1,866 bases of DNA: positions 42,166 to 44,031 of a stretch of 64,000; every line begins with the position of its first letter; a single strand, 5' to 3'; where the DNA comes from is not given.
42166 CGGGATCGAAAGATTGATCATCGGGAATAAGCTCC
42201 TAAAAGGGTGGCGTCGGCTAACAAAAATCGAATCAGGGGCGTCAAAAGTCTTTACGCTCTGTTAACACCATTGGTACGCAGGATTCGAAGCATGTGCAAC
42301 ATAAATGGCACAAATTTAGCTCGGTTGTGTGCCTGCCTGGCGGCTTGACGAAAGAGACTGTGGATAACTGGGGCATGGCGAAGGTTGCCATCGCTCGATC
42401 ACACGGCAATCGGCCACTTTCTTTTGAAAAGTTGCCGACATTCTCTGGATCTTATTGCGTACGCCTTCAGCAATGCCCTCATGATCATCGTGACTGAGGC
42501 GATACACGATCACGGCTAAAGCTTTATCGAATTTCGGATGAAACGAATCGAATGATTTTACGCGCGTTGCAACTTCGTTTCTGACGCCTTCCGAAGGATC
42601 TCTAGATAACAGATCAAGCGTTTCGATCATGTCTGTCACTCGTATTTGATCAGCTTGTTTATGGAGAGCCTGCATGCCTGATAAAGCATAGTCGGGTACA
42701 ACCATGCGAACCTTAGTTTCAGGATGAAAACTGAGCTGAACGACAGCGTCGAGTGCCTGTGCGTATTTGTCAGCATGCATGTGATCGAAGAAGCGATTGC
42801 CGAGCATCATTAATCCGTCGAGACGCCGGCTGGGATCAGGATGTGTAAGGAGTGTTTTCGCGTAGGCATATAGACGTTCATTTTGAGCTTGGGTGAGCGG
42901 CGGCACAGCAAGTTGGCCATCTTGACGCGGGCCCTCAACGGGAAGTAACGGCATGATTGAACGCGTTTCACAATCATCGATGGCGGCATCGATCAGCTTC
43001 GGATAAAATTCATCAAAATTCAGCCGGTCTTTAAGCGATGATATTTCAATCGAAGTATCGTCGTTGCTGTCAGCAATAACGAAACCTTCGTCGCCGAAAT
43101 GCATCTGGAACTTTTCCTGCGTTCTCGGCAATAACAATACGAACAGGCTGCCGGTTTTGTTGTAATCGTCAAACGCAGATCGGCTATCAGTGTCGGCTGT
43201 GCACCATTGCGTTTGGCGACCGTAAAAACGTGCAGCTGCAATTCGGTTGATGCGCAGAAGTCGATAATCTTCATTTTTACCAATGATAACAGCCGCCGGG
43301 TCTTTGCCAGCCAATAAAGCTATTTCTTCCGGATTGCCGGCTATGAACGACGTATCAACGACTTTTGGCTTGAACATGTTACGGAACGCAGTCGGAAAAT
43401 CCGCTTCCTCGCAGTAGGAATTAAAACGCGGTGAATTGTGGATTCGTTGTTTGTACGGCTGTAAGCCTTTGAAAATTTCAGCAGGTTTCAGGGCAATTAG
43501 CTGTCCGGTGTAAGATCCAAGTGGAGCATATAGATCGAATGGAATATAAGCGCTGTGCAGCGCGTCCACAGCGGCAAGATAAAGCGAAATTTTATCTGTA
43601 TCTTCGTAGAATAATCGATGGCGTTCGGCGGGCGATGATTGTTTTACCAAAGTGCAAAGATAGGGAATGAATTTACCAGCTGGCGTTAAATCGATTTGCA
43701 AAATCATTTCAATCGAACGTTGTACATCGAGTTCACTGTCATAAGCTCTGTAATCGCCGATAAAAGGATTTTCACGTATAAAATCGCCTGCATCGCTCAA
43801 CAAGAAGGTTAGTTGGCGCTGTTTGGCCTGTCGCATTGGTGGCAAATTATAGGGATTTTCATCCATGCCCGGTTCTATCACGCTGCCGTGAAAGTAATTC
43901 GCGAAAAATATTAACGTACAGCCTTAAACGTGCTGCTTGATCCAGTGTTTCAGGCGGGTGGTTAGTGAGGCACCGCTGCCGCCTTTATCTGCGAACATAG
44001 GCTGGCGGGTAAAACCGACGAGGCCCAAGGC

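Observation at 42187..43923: AT-rich 521-aa gene of unknown function inserted into the ftsA-ftsZ junction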

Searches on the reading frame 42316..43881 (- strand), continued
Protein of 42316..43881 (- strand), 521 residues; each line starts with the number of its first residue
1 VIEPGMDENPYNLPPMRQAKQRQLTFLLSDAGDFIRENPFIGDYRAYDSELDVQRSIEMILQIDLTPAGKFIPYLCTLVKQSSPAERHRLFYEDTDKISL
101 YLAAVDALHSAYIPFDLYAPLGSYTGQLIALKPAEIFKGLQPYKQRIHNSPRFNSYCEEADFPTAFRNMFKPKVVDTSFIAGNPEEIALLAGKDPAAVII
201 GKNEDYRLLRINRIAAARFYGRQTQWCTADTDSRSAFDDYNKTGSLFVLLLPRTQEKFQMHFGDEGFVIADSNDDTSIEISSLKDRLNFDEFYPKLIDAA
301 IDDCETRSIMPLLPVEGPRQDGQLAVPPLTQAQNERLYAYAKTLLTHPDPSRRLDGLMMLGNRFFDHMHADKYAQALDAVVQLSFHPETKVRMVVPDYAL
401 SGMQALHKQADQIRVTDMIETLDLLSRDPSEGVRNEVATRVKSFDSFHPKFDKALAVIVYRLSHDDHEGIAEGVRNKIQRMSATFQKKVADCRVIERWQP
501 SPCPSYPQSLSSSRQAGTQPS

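Call 94: search_protein_families(library=ncbifam, proteins=[P0145, P0146, P0148, P0131, P0132, P0150, P0153, P0160], max_evalue=0.01)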
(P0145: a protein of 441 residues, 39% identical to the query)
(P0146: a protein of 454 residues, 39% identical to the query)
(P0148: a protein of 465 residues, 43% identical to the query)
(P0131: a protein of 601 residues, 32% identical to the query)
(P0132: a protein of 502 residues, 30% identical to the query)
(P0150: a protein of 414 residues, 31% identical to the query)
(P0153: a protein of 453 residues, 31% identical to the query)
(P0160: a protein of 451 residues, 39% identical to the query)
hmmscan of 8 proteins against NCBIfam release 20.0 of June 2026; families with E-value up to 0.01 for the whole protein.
P0145 (441 aa): 0 families

P0146 (454 aa): 0 families

P0148 (465 aa): 0 families

P0131 (601 aa): 0 families

P0132 (502 aa): 0 families

P0150 (414 aa): 0 families

P0153 (453 aa): 0 families

P0160 (451 aa): 0 families

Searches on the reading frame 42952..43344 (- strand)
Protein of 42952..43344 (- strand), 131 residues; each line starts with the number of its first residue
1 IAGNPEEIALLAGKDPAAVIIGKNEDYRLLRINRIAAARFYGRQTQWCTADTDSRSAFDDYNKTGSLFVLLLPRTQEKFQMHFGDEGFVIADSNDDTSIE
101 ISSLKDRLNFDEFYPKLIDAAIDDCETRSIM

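Call 40: search_protein_families(library=pfam, alignment_id=A1, max_evalue=1)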
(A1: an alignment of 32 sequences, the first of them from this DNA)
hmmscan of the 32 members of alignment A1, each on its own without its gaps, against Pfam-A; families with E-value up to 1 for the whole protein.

A. member 1, seq(131 aa): 1 family
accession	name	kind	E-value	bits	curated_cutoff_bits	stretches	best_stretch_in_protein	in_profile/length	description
PF09112.15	N-glycanase_N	-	0.068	13.3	22.4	1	48-96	46-94/177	Peptide-N-glycosidase F, N terminal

B. families by the number of members that match (of 32 scanned): 18 families
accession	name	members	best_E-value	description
PF14284.11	PcfJ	3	0.0076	PcfJ-like protein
PF19039.6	ASK_PH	1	0.0026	ASK kinase PH domain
PF17450.8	Melibiase_2_C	1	0.032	Alpha galactosidase A C-terminal beta sandwich domain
PF10830.13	DUF2553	1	0.032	Protein of unknown function (DUF2553)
PF07706.17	TAT_ubiq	1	0.033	Aminotransferase ubiquitination site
PF17927.7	Ins134_P3_kin_N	1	0.039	Inositol 1,3,4-trisphosphate 5/6-kinase pre-ATP-grasp domain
PF16705.11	NUDIX_5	1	0.041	NUDIX, or N-terminal NPxY motif-rich, region of KRIT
PF21418.3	LinB-like_C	1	0.049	Lincosamide nucleotidyltransferase-like, C-terminal domain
PF13431.12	TPR_17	1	0.061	Tetratricopeptide repeat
PF09112.15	N-glycanase_N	1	0.068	Peptide-N-glycosidase F, N terminal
PF11191.13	DUF2782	1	0.1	Protein of unknown function (DUF2782)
PF17162.9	DUF5118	1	0.11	Domain of unknown function (DUF5118)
PF09922.15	LiaF-like_C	1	0.15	Cell wall-active antibiotics response LiaF, C-terminal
PF05336.19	rhaM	1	0.15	L-rhamnose mutarotase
PF23875.1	DUF7229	1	0.16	Domain of unknown function (DUF7229)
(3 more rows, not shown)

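Call 41: search_solved_structures(query=A1, max_evalue=10, show_alignments=2)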
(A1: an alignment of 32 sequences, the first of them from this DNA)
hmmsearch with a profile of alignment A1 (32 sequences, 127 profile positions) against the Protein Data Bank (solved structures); distinct sequences matched with E-value up to 10: 5.
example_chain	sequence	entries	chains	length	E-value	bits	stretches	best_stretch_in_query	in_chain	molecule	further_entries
6v8p_D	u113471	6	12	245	0.97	12.4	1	70-116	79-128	DNA polymerase zeta processivity subunit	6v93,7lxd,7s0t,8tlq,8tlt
8tlm_A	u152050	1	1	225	1.3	12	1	20-60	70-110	Fab heavy chain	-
3f8x_A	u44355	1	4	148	1.7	11.7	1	55-87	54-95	putative delta-5-3-ketosteroid isomerase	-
4jdt_H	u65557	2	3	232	2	11.4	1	22-63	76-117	Fab heavy chain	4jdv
5igx_H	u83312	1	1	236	2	11.4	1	22-63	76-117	germline NIH45-46 Fab heavy chain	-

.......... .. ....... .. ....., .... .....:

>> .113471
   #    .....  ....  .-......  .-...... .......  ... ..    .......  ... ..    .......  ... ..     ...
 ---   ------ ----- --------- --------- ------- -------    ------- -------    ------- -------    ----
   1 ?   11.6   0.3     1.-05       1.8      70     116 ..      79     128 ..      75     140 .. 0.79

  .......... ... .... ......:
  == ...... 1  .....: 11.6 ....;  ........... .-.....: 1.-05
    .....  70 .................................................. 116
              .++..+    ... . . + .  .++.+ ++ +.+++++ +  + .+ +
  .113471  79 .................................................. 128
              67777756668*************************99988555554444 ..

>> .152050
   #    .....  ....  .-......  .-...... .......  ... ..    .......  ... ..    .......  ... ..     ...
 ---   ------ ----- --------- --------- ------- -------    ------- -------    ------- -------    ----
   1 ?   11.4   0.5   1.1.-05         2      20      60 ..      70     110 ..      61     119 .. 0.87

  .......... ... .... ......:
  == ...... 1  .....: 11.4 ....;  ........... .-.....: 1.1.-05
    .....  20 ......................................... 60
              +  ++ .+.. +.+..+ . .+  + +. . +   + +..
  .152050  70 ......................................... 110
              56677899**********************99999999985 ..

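Call 42: find_homologous_proteins(query=A1, max_evalue=0.00001)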
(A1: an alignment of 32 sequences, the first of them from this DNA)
Query A1 (32 sequences) (131 aa, profile of the alignment): 7 proteins with E <= 0.00001 among 486 candidates.
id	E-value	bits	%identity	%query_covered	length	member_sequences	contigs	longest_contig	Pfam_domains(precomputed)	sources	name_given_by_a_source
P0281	2.9e-28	116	38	46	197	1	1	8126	-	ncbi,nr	ncbi:MAG: hypothetical protein LBE91_02840, partial [Tannerella sp.]|nr:hypothetical protein [Tanner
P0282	5.0e-28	115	34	43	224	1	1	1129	-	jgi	jgi:hypothetical protein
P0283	2.3e-25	107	39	41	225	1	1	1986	-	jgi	-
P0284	1.0e-21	95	42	38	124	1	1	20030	-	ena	-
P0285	9.8e-21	92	36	34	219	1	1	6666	-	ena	-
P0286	1.5e-19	88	29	73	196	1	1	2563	-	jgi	jgi:hypothetical protein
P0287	5.8e-9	54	33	56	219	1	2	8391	-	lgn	-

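Call 43: search_dna_similar(query=window:42952-43344:-, collection=phages, mode=protein, max_evalue=0.001, max_rows=25)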
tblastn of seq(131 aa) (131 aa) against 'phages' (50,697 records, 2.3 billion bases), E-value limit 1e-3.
No match.

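Call 44: search_dna_similar(query=window:42952-43344:-, collection=plasmids, mode=protein, max_evalue=0.001, max_rows=25)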
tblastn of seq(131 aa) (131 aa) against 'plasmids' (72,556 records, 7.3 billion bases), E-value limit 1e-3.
No match.
